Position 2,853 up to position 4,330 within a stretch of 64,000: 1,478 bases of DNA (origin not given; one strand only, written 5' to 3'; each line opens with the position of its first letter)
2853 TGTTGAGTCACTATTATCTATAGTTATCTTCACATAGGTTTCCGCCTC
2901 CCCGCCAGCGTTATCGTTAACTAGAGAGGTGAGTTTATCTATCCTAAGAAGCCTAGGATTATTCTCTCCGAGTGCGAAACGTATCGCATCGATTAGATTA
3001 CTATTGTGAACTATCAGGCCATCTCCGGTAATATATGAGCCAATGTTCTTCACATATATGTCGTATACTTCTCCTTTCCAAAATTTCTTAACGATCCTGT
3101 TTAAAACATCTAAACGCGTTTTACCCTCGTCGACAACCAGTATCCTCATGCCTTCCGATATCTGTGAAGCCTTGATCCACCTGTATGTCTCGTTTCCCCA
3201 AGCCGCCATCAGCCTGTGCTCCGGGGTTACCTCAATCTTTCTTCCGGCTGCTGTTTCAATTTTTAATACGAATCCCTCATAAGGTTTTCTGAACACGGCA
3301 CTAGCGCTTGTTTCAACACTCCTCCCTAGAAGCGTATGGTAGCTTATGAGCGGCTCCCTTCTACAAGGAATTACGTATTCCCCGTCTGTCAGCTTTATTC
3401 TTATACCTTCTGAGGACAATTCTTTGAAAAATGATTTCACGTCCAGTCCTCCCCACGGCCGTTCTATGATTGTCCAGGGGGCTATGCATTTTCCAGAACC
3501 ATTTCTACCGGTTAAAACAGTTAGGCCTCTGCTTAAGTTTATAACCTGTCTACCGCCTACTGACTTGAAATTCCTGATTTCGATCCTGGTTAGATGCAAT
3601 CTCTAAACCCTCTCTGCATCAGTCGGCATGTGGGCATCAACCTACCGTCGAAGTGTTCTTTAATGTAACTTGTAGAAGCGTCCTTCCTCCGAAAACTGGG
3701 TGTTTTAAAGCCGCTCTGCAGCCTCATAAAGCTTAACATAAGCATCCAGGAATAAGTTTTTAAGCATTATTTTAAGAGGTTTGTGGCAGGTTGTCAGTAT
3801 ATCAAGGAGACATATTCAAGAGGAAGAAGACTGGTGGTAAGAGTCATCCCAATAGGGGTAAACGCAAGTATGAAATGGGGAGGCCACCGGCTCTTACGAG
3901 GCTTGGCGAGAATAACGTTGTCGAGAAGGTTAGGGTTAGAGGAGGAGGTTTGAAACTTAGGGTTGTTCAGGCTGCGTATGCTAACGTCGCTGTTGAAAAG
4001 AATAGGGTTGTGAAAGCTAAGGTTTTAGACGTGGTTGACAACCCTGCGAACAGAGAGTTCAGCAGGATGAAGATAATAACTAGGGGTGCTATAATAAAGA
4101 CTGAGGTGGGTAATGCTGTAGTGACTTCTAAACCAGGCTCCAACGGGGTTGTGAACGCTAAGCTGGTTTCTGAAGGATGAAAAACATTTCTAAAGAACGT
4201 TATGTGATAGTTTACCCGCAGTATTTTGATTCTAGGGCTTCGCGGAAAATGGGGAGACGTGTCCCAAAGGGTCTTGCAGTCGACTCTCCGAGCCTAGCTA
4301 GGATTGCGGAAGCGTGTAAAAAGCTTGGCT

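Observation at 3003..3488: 162-aa mini-intein splitting the Walker A P-loop of the canonical SMC ATPase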

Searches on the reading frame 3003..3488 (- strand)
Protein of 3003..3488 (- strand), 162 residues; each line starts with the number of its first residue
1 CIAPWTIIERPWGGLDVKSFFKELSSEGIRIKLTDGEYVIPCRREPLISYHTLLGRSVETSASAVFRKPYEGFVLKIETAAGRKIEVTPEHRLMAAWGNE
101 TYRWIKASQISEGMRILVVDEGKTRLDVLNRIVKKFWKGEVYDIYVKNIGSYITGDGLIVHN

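Call 6: search_protein_families(library=pfam, proteins=[window:3003-3488:-], max_evalue=1)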
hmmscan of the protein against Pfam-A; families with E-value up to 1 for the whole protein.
window:3003-3488:- (162 aa): 3 families
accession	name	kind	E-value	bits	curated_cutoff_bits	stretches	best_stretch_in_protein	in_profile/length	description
PF14890.11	Intein_splicing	-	6.1e-11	42.8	35.8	2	60-136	36-112/155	Intein splicing domain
PF01079.26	Hint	-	0.01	15.9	29.7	1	75-126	68-124/213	Hint module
PF25291.1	CGLA_C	-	0.19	12.2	27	0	24-57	13-46/79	Lambda-carrageenase C-terminal domain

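Call 7: search_protein_families(library=ncbifam, proteins=[window:3003-3488:-], max_evalue=1)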
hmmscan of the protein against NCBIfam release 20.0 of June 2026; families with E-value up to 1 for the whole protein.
window:3003-3488:- (162 aa): 9 families
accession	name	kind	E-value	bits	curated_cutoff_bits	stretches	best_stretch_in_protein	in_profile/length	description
NF045703.1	rSAM_Tes_intein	exception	5.6e-08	31.1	1700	2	29-102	189-259/1040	tetraether lipid synthase Tes, intein-containing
TIGR01445.1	intein_Nterm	domain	7.9e-08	33.2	24.5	1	47-94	37-82/83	intein N-terminal splicing region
NF011287.0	PRK14698.1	equivalog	1.6e-07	29.7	1238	1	7-158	248-405/1017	V-type ATP synthase subunit A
NF011302.0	PRK14714.1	equivalog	4.8e-06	24.4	1791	1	54-134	989-1068/1350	DNA-directed DNA polymerase II large subunit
NF011418.0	PRK14845.1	equivalog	8.3e-05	20.5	756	1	58-147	77-163/1049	translation initiation factor IF-2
NF003159.0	PRK04132.1-4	equivalog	0.00064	17.8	999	1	73-118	122-167/852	replication factor C small subunit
NF003158.0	PRK04132.1-3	equivalog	0.00098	16.3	1750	1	55-118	107-169/1437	replication factor C small subunit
NF011491.0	PRK14898.1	equivalog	0.002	16.2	783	1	65-120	143-197/860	DNA-directed RNA polymerase subunit A''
TIGR01443.1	intein_Cterm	domain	0.03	14.6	15.6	1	140-162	1-23/24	intein C-terminal splicing region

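Call 8: search_solved_structures(query=window:3003-3488:-, max_evalue=10, show_alignments=3)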
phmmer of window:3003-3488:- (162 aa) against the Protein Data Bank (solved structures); distinct sequences matched with E-value up to 10: 24.
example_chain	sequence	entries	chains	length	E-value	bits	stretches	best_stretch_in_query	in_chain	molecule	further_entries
4o1s_A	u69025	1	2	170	1.5e-08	37.7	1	23-161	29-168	V-type ATP synthase alpha chain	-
4e2u_A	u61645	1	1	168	1.7e-07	34.3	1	35-162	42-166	Pho radA intein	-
7qst_A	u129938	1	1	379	4.5e-06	29.7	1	7-119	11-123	V-type ATP synthase subunit A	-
2lqm_A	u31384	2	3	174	2.4e-05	27.3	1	35-162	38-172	Pho radA intein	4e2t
2jmz_A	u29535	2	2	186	3.5e-05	26.7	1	63-156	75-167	Hypothetical protein MJ0781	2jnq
7qsu_A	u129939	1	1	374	0.00083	22.3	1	8-119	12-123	V-ATPase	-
7qss_A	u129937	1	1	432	0.0009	22.2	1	9-119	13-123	V-type ATP synthase alpha chain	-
3ifj_A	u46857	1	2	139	0.00094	22.1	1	74-162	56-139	Endonuclease PI-MtuI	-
2in9_A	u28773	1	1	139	0.0034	20.3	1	74-162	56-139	Endonuclease PI-MtuI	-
3igd_A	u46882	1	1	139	0.0034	20.3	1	74-162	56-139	Endonuclease PI-MtuI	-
2in0_A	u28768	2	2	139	0.0045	19.9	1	74-162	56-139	Endonuclease PI-MtuI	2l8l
7oec_A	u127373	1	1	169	0.0066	19.4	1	48-138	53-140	DNA polymerase II large subunit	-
5bkh_A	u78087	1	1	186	0.0084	19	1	48-137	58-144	DNA polymerase II large subunit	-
7cfv_A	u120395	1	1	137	0.017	18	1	103-162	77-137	Spl DnaX mini-intein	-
6rpq_A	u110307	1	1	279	0.018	17.9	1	17-162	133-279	Ubiquitin-like protein SMT3,1108aa long hypothetical cell division control protein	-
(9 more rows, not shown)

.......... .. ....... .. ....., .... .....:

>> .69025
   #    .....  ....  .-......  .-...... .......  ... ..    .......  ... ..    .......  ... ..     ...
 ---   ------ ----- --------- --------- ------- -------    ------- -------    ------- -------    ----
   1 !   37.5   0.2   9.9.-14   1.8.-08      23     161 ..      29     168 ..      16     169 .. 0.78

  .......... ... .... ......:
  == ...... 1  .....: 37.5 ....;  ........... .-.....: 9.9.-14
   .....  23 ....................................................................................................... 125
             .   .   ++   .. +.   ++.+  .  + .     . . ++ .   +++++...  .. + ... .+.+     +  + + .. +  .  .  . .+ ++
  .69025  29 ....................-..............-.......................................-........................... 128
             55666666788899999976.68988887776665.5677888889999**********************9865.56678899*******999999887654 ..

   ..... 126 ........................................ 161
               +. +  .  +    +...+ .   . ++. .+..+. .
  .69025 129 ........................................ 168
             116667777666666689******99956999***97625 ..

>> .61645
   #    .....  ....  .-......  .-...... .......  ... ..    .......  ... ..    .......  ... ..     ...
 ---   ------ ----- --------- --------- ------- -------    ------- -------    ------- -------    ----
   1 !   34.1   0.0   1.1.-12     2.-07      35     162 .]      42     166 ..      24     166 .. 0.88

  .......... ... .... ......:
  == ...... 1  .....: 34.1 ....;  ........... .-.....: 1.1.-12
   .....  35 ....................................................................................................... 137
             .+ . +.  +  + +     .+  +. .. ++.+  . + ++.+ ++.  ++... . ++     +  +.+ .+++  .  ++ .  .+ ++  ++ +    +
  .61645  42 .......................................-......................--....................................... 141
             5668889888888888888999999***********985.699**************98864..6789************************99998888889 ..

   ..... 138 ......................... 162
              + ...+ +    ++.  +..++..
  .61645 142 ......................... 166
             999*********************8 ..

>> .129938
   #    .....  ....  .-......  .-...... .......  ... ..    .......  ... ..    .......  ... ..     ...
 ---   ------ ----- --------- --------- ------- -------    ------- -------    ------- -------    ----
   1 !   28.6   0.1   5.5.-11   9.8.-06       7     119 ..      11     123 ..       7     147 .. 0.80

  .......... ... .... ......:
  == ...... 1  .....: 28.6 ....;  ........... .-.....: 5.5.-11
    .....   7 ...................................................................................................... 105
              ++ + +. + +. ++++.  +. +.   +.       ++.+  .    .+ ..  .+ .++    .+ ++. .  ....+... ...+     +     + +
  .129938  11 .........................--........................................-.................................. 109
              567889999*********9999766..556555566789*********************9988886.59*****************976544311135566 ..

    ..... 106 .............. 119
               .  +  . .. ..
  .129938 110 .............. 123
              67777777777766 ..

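Call 27: find_homologous_proteins(query=A1, max_evalue=0.001)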
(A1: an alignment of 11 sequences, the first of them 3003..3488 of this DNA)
Query A1 (11 sequences) (162 aa, profile of the alignment): 1 proteins with E <= 0.001 among 2829 candidates.
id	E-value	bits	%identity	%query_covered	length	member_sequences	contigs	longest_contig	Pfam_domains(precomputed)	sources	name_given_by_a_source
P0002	1.2e-29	121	67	51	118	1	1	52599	PF13175.13,PF13476.13,PF02463.26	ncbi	ncbi:MAG: AAA family ATPase, partial [Thermoproteota archaeon]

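Call 39: search_protein_representatives(alignment_id=A2)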
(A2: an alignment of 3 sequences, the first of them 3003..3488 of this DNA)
Query: 3 sequences, 162 profile positions. Proteins with E-value up to 0.001 (for the whole library): 88; up to 1e-10: 4; up to 1e-30: 3. The best 88 are listed.
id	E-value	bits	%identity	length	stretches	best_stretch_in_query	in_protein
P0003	2.0e-81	288.0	-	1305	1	1-162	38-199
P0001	7.2e-68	243.9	-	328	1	44-162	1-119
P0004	8.2e-40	152.7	-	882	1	1-162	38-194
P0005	2.1e-14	70.1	-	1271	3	62-162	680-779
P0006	4.4e-10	56.0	-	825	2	60-162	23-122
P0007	6.4e-10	55.5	-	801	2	25-113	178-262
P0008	2.1e-09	53.8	-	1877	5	58-121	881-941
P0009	3.0e-09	53.3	-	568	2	68-162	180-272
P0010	5.8e-09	52.4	-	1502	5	11-42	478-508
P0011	6.4e-09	52.2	-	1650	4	1-119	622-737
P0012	1.0e-08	51.5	-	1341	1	12-162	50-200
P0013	2.1e-08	50.6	-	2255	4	23-116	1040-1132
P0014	2.4e-08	50.4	-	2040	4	47-118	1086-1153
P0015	3.2e-08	49.9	-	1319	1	14-162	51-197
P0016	4.8e-08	49.4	-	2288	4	61-131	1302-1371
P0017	6.2e-08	49.0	-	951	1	60-162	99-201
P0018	9.2e-08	48.5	-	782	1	20-162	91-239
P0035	8.3e-06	42.1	-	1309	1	1-162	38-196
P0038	1.4e-05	41.3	-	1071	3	13-162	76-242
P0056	8.3e-05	38.9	-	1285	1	32-162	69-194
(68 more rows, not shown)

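Call 41: predict_structure(alignment_id=A2)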
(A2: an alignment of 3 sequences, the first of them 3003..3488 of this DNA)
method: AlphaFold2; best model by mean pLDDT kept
length: 162 residues; sequences in the alignment: 3
mean_pLDDT: 36.4   pTM: 0.35
mean pLDDT of the five models: 36.4, 34.7, 34.6, 32.6, 29.1
residues with pLDDT >= 90: 0; 70-90: 0; 50-70: 27; < 50: 135
segments of 3 or more residues with pLDDT < 50: 1-69, 71-87, 118-162
pLDDT, mean of each block of 10 residues (from residue 1): 26 34 35 28 26 27 39 42 45 52 57 48 35 32 31 27 26
secondary structure, 60 per line:
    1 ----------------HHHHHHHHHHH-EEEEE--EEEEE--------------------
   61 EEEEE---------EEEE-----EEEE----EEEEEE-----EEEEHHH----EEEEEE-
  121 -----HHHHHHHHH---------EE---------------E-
elements in order: H17-27 E29-33 E36-40 E61-65 E75-78 E84-87 E92-97 E103-106 E114-119 H126-134

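Call 43: list_cluster_members(proteins=[P0003, P0004, P0012, P0015, P0035, P0056, P0017, P0005, P0018, P0038])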
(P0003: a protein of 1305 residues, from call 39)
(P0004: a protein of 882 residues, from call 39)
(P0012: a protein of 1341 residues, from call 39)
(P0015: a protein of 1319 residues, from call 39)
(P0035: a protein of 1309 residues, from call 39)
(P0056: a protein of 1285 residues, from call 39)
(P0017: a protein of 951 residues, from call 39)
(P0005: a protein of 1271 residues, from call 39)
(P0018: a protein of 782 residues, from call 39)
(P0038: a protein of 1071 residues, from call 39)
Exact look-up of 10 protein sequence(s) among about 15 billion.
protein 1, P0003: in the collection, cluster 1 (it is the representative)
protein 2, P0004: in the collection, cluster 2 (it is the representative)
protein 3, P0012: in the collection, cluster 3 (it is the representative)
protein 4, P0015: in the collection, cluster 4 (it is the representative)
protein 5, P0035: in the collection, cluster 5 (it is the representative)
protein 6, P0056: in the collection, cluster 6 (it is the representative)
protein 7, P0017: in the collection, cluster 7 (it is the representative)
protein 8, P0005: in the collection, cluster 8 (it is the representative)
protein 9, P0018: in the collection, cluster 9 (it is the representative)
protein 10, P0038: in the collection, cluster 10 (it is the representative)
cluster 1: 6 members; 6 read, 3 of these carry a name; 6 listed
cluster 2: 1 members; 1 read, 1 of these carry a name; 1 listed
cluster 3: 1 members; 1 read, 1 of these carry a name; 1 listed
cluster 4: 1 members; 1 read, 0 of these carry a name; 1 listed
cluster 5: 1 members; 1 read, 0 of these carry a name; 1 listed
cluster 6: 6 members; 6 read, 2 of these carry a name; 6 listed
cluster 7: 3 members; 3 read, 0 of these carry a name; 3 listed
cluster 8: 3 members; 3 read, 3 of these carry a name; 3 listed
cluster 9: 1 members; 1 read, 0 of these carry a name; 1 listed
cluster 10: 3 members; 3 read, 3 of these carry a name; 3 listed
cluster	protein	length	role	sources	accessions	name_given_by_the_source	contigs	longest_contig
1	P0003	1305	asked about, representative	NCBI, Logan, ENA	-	-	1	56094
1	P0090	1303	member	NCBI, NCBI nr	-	-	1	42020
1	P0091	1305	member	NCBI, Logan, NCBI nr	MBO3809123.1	MAG: AAA family ATPase [Candidatus Brockarchaeota archaeon] | AAA family ATPase [Candidatus Brockarchaeota archaeon]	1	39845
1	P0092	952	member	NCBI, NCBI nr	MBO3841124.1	MAG: AAA family ATPase, partial [Candidatus Brockarchaeota archaeon] | AAA family ATPase [Candidatus Brockarchaeota archaeon]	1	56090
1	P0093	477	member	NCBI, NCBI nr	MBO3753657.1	MAG: AAA family ATPase, partial [Candidatus Brockarchaeota archaeon] | AAA family ATPase [Candidatus Brockarchaeota archaeon]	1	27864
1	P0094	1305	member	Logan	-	-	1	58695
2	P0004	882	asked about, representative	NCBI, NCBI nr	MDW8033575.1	MAG: AAA family ATPase, partial [Nitrososphaerota archaeon] | AAA family ATPase [Nitrososphaerota archaeon]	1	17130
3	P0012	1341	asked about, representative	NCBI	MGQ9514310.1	MAG: AAA family ATPase [Thermoproteota archaeon]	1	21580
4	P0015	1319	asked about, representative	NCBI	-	-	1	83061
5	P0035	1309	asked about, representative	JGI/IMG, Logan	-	-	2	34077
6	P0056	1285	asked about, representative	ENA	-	-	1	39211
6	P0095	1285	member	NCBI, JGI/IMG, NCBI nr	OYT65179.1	hypothetical protein B6U74_04090 [Candidatus Bathyarchaeota archaeon ex4484_205] | MAG: hypothetical protein B6U74_04090 [Candidatus Bathyarchaeota archaeon ex4484_205]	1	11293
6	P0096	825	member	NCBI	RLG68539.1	hypothetical protein DRN93_02525, partial [archaeon]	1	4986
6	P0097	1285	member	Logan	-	-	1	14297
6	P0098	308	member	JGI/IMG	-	-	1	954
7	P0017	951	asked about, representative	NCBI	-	-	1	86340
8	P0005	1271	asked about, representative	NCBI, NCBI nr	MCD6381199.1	MAG: hypothetical protein J7L50_02620 [Candidatus Odinarchaeota archaeon] | hypothetical protein [Candidatus Odinarchaeota archaeon]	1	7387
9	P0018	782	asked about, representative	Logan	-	-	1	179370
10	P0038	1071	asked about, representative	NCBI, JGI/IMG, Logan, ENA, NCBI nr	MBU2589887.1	MAG: hypothetical protein KKB39_03940 [Nanoarchaeota archaeon] | hypothetical protein [Nanoarchaeota archaeon]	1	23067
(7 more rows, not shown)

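Call 61: predict_structure(alignment_id=A5)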
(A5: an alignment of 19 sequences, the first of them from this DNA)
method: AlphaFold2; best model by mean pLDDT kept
length: 162 residues; sequences in the alignment: 19
mean_pLDDT: 95.9   pTM: 0.88
mean pLDDT of the five models: 95.9, 95.9, 95.9, 95.8, 95.6
residues with pLDDT >= 90: 151; 70-90: 11; 50-70: 0; < 50: 0
segments of 3 or more residues with pLDDT < 50: none
pLDDT, mean of each block of 10 residues (from residue 1): 98 96 97 97 96 93 98 98 98 88 95 97 95 98 95 97 93
secondary structure, 60 per line:
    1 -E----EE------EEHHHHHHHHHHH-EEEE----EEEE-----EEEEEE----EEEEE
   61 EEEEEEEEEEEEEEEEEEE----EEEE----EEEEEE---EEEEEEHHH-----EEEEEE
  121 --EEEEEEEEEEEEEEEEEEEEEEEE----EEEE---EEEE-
elements in order: H17-27 E29-32 E37-40 E46-51 E56-79 E84-87 E92-97 E101-106 E115-120 E123-146 E151-154 E158-161

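Call 65: fold_search(model_id=the predicted structure, library=pdb)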
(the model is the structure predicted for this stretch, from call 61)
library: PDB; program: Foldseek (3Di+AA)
matches with E <= 10: 332; with E <= 0.001: 69
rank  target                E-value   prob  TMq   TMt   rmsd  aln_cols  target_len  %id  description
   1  6rpq                  3.2e-11  1.00  0.88  0.58   2.4       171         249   21  Crystal structure of PhoCDC21-1 intein (released 2019-08-14)
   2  2lqm_MODEL_1_A        4.8e-11  1.00  0.88  0.82   2.2       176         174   16  Solution Structures of RadA intein from Pyrococcus horikoshii (released 2012-05-16)
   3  4o1s_A                5.6e-11  1.00  0.91  0.87   1.6       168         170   23  Crystal structure of TvoVMA intein (released 2014-03-19)
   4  4e2t_A                1.2e-10  1.00  0.87  0.82   2.4       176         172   18  Crystal Structures of RadA intein from Pyrococcus horikoshii (released 2012-05-16)
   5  4e2t_B                1.2e-10  1.00  0.87  0.83   2.5       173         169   18  Crystal Structures of RadA intein from Pyrococcus horikoshii (released 2012-05-16)
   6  6rpp                  2.3e-10  1.00  0.85  0.82   2.5       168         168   18  Crystal structure of PabCDC21-1 intein (released 2019-08-14)
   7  4e2u                  2.6e-10  1.00  0.81  0.78   3.0       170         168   18  Crystal Structures of RadAmin intein from Pyrococcus horikoshii (released 2012-05-16)
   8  5o9i_A                6.3e-10  1.00  0.84  0.80   2.9       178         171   18  Crystal structure of transcription factor IIB Mvu mini-intein (released 2017-11-01)
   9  7oec                  1.1e-09  1.00  0.86  0.83   2.4       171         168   17  Crystal structure of an intein from a hyperthermophile (released 2021-05-26)
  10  9hth_B                1.5e-09  1.00  0.84  0.79   2.6       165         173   16  Crystal structure of the fused, cysteine-less Aes123 PolB1 split intein (with S1A, N159A mutations) (released 2025-05-07)
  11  3ifj_A                2.3e-09  1.00  0.75  0.87   2.9       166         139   19  Crystal structure of Mtu recA intein, splicing domain (released 2009-10-06)
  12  5o9i_B                2.5e-09  1.00  0.82  0.76   3.0       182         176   16  Crystal structure of transcription factor IIB Mvu mini-intein (released 2017-11-01)
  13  9hth_A                4.6e-09  1.00  0.81  0.77   2.9       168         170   16  Crystal structure of the fused, cysteine-less Aes123 PolB1 split intein (with S1A, N159A mutations) (released 2025-05-07)
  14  2jmz_MODEL_1_A        1.2e-08  1.00  0.82  0.72   2.7       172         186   22  Solution structure of a KlbA intein precursor from Methanococcus jannaschii (released 2007-07-10)
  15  3igd                  2.3e-08  1.00  0.75  0.86   3.4       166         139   18  Crystal structure of Mtu recA intein, splicing domain (released 2009-10-06)
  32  1at0                  3.5e-07  1.00  0.73  0.81   4.4       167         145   16  17-kDA fragment of hedgehog C-terminal autoprocessing domain (released 1997-11-12)
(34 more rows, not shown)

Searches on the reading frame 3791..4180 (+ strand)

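Call 69: search_protein_families(library=pfam, proteins=[window:3791-4180:+], max_evalue=0.00001)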
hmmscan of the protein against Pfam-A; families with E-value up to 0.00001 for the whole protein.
window:3791-4180:+ (129 aa): 1 family
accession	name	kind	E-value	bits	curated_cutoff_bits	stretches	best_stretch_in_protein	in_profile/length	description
PF01201.27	Ribosomal_S8e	-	5.1e-35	121.1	30.2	1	10-126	6-133/133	Ribosomal protein S8e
